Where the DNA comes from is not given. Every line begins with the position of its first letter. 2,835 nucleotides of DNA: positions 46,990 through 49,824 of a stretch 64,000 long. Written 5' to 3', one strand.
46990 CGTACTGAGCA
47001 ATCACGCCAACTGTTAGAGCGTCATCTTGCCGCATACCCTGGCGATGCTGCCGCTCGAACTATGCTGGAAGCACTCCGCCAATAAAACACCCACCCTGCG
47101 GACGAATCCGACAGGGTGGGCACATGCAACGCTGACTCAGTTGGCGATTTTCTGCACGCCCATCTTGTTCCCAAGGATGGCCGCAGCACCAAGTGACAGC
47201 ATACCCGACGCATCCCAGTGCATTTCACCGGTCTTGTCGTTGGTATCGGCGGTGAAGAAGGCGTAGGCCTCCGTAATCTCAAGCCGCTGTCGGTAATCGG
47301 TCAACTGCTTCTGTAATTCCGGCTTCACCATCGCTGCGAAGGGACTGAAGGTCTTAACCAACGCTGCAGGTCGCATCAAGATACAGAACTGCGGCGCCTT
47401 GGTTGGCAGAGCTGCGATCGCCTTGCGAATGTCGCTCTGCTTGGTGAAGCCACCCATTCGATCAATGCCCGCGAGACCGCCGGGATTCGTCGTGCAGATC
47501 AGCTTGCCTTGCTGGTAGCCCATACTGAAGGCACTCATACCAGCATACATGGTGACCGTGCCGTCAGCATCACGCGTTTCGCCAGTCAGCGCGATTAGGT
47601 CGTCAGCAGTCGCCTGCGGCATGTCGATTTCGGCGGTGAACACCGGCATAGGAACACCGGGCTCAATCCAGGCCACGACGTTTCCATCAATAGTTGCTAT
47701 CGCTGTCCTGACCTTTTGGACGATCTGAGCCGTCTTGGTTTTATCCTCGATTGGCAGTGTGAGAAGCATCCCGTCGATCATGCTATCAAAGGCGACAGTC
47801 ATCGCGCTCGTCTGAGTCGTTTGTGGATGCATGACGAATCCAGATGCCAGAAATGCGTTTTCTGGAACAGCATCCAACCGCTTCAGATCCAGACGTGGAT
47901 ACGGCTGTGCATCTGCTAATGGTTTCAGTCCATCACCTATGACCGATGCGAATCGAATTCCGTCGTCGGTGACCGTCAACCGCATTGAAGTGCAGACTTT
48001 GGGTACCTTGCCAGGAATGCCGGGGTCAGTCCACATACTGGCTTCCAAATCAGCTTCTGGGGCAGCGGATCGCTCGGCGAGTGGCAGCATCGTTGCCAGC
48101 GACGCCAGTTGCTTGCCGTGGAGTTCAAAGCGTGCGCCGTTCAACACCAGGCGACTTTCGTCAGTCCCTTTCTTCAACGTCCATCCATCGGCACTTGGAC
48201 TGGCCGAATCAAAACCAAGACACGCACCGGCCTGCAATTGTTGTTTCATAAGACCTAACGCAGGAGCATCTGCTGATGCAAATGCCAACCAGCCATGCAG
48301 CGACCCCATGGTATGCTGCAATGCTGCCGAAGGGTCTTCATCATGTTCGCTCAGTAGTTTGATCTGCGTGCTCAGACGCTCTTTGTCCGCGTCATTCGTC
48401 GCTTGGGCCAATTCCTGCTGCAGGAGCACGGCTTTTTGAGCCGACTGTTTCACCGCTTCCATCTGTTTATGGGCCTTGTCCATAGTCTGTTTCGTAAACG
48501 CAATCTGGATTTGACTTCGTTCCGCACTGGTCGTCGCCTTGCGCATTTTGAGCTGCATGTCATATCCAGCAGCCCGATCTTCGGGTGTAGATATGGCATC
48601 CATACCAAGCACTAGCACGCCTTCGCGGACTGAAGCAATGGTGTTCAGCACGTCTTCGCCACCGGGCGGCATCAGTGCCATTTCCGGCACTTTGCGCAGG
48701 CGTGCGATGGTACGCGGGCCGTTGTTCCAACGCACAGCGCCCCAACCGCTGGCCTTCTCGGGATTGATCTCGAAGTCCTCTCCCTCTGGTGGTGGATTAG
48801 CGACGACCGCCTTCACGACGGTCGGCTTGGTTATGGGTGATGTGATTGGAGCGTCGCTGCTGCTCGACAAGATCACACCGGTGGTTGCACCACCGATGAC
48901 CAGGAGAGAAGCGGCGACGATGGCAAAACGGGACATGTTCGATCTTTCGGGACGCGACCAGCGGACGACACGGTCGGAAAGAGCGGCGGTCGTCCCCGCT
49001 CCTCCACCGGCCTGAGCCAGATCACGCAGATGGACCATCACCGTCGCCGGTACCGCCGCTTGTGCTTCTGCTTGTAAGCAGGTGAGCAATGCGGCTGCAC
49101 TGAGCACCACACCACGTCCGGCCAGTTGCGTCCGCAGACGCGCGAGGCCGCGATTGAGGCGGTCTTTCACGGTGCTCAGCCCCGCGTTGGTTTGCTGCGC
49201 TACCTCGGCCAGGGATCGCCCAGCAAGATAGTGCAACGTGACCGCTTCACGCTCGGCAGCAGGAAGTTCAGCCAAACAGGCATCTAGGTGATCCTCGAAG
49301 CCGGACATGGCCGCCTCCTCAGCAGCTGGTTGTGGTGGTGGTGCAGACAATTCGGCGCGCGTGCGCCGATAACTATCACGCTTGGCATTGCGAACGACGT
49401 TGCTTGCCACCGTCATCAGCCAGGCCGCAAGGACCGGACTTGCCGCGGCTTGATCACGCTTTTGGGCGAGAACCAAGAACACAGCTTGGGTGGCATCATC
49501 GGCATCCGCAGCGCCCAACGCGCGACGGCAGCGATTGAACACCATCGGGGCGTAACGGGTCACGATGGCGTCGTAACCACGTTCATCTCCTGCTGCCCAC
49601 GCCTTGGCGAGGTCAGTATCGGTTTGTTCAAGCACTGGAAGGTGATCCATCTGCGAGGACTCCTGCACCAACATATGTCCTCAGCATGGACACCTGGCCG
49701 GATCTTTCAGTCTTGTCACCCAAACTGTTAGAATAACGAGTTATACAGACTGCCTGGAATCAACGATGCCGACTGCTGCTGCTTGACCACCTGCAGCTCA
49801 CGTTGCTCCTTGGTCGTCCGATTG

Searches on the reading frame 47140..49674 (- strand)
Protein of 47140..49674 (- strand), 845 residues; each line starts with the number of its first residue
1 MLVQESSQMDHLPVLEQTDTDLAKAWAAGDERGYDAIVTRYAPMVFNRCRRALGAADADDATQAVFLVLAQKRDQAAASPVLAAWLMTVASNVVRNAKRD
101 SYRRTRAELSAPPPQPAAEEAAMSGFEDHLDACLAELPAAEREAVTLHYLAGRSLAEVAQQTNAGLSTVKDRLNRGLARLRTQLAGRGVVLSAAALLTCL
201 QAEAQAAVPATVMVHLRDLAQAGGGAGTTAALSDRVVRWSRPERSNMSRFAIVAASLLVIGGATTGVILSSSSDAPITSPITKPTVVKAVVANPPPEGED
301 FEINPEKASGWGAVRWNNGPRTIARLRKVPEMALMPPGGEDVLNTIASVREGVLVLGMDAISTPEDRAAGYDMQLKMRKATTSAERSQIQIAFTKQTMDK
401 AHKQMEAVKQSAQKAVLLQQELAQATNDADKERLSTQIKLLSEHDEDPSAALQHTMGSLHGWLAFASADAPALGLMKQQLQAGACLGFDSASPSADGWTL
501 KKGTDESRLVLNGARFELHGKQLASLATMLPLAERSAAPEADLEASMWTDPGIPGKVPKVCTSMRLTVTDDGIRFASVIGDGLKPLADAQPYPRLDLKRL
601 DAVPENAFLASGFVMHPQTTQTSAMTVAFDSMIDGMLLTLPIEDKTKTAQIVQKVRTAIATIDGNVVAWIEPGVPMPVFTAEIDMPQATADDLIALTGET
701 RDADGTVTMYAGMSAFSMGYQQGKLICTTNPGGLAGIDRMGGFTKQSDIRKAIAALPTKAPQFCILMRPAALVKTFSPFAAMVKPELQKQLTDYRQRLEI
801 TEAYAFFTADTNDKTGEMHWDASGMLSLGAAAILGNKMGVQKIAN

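Call 89: search_protein_families(library=pfam, proteins=[window:47140-49674:-], max_evalue=0.0001)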
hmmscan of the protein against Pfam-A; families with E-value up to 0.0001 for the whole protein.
window:47140-49674:- (845 aa): 3 families
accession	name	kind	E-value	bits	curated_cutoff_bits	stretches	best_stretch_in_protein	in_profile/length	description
PF08281.18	Sigma70_r4_2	-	1.4e-12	47.5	25.7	1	130-180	4-54/54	Sigma-70, region 4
PF04545.22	Sigma70_r4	-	2.8e-10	40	24.1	1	133-181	1-49/50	Sigma-70, region 4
PF04542.20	Sigma70_r2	-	5.4e-08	32.9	24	1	38-103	2-70/71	Sigma-70 region 2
